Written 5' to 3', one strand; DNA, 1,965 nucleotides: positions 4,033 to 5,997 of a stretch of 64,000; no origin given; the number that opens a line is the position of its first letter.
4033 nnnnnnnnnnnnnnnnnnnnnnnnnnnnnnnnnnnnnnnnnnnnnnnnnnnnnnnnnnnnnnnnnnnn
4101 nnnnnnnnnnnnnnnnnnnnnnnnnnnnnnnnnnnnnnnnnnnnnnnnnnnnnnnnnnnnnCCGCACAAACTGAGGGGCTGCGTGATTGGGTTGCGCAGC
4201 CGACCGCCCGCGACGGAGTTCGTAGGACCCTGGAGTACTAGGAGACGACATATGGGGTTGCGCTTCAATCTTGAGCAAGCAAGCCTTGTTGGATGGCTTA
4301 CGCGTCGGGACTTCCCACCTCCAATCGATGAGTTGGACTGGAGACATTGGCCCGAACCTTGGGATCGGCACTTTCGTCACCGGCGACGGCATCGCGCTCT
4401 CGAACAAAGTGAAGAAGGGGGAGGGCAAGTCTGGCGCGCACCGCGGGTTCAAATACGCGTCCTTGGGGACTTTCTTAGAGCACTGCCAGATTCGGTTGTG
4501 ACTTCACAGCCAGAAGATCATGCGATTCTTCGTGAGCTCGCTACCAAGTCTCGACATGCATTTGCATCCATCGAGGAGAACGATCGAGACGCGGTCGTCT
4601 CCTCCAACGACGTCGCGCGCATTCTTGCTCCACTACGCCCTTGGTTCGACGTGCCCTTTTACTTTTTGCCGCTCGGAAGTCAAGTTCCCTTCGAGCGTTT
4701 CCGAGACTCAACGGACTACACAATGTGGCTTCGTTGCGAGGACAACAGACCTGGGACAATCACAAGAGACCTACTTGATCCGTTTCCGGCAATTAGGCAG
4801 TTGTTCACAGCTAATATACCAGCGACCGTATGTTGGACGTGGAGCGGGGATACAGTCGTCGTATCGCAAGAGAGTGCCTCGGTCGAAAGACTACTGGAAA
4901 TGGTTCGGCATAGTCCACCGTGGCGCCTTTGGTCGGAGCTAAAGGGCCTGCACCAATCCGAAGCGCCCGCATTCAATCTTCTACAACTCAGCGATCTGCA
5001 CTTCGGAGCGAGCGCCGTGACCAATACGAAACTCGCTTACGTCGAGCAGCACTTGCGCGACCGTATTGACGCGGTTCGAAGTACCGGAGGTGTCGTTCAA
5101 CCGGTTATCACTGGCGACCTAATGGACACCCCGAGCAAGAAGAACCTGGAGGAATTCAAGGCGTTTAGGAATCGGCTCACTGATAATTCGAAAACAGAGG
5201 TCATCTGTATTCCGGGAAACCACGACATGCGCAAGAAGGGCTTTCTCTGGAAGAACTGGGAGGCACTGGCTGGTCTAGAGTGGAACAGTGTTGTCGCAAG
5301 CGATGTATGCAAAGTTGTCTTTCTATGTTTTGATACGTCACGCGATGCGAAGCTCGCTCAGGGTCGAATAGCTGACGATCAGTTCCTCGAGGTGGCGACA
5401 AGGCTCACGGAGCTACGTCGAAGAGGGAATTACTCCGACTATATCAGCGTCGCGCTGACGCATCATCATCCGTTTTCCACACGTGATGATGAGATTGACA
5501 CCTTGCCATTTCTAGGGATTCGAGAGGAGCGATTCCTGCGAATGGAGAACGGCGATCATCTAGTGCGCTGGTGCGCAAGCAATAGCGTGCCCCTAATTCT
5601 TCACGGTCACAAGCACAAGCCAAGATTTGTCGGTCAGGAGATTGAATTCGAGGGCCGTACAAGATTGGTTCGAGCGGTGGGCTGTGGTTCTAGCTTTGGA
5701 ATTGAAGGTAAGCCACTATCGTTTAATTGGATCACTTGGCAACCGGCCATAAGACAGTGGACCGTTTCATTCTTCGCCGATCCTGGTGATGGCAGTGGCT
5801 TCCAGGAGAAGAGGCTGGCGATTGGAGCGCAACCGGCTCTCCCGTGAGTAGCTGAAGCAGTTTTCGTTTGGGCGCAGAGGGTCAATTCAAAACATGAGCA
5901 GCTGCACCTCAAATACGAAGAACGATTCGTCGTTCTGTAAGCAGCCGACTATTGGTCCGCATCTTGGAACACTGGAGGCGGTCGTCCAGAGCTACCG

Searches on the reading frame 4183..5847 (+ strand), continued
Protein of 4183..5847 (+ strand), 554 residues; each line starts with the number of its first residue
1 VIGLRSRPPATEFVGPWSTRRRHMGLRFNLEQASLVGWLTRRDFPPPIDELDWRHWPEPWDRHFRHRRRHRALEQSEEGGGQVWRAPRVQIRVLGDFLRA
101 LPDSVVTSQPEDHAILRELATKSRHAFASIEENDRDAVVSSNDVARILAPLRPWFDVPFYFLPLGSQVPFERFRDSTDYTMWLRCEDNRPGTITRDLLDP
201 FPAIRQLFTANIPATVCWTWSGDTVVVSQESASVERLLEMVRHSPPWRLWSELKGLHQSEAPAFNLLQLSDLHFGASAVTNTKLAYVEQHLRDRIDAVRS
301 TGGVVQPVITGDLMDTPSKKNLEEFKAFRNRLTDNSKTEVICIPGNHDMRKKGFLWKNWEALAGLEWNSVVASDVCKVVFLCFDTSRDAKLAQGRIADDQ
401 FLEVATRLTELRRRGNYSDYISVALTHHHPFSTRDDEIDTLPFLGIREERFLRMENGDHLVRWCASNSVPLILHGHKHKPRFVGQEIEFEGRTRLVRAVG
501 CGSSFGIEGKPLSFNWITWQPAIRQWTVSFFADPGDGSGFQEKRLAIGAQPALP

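Call 78: fold_search(model_id=the predicted structure, library=viral)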
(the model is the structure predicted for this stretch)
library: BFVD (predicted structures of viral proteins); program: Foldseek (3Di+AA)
matches with E <= 10: 691; with E <= 0.001: 61
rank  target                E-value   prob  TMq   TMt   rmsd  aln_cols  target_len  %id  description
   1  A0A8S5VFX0            3.3e-10  1.00  0.35  0.25   6.2       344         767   12  Metallophosphatase domain protein [Siphoviridae sp. ctNHj22]
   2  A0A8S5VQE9            1.0e-09  1.00  0.38  0.23   9.7       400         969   17  (no name in the UniProt tables at hand)
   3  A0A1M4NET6            6.7e-09  1.00  0.32  0.33   8.1       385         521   15  Virion protein with calcineurin-like phosphoesterase domain [Enterococcus phage Idefix]
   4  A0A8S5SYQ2            7.1e-09  1.00  0.36  0.31   9.9       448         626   15  Metallophosphatase domain protein [Siphoviridae sp. ctDIL13]
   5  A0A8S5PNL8            1.1e-08  1.00  0.37  0.35  10.0       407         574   17  Metallophosphatase domain protein [Siphoviridae sp. ct8NQ14]
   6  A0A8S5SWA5            1.9e-08  1.00  0.37  0.39   6.8       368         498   11  Calcineurin-like phosphoesterase [virus sp. ctoC338]
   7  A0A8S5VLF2            5.0e-08  1.00  0.32  0.25   7.0       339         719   14  (no name in the UniProt tables at hand)
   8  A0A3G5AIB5            5.0e-08  1.00  0.31  0.28   8.6       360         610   12  Metallophosphoesterase [Sylvanvirus sp.]
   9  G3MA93                1.1e-07  1.00  0.38  0.24  11.4       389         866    9  Gp352 [Bacillus phage G]
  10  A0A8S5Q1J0            1.2e-07  1.00  0.34  0.29   7.4       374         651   12  Tail tube protein [Siphoviridae sp. ctR5S1]
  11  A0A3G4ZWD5            1.3e-07  1.00  0.35  0.41   8.1       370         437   12  Uncharacterized protein [Faunusvirus sp.]
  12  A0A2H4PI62            2.0e-07  1.00  0.27  0.51   8.0       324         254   13  Metallophosphoesterase [Streptomyces phage WRightOn]
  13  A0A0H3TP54            5.3e-07  1.00  0.29  0.55   9.0       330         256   12  (no name in the UniProt tables at hand)
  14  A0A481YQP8            7.9e-07  1.00  0.26  0.36   8.8       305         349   13  DNA repair exonuclease [Pithovirus LCDPAC01]
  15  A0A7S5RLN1            1.2e-06  1.00  0.26  0.38   8.1       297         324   14  (no name in the UniProt tables at hand)
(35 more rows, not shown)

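Call 86: find_encoding_contigs(protein=P0123, flank=5000, max_places=2)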
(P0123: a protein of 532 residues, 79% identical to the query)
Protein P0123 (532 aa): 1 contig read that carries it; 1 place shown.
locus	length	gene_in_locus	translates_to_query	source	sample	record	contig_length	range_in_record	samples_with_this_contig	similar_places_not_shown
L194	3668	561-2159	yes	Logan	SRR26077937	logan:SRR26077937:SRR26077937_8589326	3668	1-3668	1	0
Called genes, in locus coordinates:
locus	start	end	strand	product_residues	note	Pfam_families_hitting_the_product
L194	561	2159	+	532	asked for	PF00149:Metallophos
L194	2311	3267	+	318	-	-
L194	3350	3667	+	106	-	?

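Call 87: find_encoding_contigs(protein=P0127, flank=5000, max_places=2)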
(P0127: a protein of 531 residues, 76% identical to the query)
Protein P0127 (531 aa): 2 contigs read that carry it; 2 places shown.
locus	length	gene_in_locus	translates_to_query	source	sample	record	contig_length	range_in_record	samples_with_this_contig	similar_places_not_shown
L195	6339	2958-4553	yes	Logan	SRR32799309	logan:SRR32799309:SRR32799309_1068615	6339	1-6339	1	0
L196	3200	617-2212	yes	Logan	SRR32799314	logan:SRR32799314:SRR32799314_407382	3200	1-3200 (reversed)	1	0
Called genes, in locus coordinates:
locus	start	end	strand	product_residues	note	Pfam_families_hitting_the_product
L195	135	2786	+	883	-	PF00005:ABC_tran (faint), PF02463:SMC_N, PF13476:AAA_23, PF13304:AAA_21 (faint)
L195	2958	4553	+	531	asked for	PF00149:Metallophos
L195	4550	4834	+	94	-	-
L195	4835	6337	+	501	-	?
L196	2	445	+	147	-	?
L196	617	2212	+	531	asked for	PF00149:Metallophos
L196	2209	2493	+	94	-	-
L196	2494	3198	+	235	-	?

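Call 88: find_encoding_contigs(protein=P0131, flank=5000, max_places=2)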
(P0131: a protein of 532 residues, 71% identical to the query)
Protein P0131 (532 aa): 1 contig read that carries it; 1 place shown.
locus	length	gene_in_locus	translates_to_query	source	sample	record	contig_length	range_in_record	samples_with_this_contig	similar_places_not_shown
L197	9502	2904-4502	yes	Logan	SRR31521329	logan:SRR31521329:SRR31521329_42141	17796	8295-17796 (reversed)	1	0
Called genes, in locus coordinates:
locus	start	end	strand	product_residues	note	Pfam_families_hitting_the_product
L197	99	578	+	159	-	-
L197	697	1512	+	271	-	-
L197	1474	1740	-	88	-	-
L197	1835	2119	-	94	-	-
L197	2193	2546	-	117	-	-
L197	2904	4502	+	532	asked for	PF00149:Metallophos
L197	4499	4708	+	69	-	-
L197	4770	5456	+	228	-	-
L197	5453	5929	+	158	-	-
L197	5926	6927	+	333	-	PF00589:Phage_integrase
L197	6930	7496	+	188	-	PF04002:RadC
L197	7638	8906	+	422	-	-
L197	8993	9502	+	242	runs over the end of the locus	PF22187:DUF6946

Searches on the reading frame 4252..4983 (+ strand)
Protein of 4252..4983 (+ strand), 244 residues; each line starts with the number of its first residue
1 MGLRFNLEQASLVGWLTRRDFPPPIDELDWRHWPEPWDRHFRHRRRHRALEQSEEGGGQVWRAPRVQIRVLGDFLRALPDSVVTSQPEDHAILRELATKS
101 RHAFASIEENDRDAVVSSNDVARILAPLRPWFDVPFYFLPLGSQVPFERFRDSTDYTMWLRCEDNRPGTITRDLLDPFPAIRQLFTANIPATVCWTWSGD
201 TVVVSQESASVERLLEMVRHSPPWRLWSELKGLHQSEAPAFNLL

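Call 57: search_protein_representatives(protein=window:4252-4983:+)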
Query: 244 residues. Proteins with E-value up to 0.001 (for the whole library): 16; up to 1e-10: 11; up to 1e-30: 5. The best 16 are listed.
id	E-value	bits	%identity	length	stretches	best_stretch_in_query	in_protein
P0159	4.7e-98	344.2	68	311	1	1-244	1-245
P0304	3.5e-88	311.9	63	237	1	1-233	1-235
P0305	1.2e-61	224.8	68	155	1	1-153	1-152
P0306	4.5e-50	187.0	54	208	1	1-195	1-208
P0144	1.7e-49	185.1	45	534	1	1-244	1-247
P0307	3.2e-22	95.7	87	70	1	1-55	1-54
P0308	1.1e-19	87.3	31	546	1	1-235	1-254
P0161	3.9e-17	79.0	33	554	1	1-233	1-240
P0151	4.8e-12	62.3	41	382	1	155-244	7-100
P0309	5.8e-12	62.0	50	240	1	1-134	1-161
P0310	2.2e-11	60.1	45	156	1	1-104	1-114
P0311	7.3e-10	55.2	47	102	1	1-98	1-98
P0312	2.4e-06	43.6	40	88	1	2-84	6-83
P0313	2.3e-05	40.4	37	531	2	63-222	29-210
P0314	5.6e-04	35.9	37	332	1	1-111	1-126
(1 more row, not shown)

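Call 83: search_solved_structures(query=A5, max_evalue=10)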
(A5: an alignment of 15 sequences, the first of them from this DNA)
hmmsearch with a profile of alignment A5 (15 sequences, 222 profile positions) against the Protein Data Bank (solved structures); distinct sequences matched with E-value up to 10: 56.
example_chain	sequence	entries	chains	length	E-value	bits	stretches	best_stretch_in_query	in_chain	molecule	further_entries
6iy1_A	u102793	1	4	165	0.16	14.8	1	86-134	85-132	Ras-related protein Rab-11A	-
6iy1_D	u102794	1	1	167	0.16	14.8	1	86-134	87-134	Ras-related protein Rab-11A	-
5ez5_A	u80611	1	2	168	0.16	14.8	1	86-134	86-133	Ras-related protein Rab-11A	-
6iy1_F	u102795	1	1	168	0.17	14.7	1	86-134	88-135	Ras-related protein Rab-11A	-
1hks_A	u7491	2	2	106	0.18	14.7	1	175-207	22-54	HEAT-SHOCK TRANSCRIPTION FACTOR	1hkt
4c4p_A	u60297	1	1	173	0.18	14.6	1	86-134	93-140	RAS-RELATED PROTEIN RAB-11A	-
6ixv_E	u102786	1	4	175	0.18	14.6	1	86-134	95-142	Ras-related protein Rab-11A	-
4lwz_A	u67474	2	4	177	0.18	14.6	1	86-134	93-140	Ras-related protein Rab-11A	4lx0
5jcz_A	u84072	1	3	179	0.19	14.6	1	86-134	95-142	Ras-related protein Rab-11A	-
4ojk_A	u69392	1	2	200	0.19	14.5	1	86-134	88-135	Ras-related protein Rab-11B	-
1yzk_A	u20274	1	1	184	0.2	14.5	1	86-134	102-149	Ras-related protein Rab-11A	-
2f9l_A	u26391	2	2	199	0.2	14.4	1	86-134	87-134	RAB11B, member RAS oncogene family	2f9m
1oiv_A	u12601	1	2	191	0.22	14.3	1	86-134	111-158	RAS-RELATED PROTEIN RAB-11A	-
2d7c_A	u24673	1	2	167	0.23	14.3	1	87-134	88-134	Ras-related protein Rab-11A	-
2hv8_A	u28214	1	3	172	0.24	14.2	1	87-134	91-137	Ras-related protein Rab-11A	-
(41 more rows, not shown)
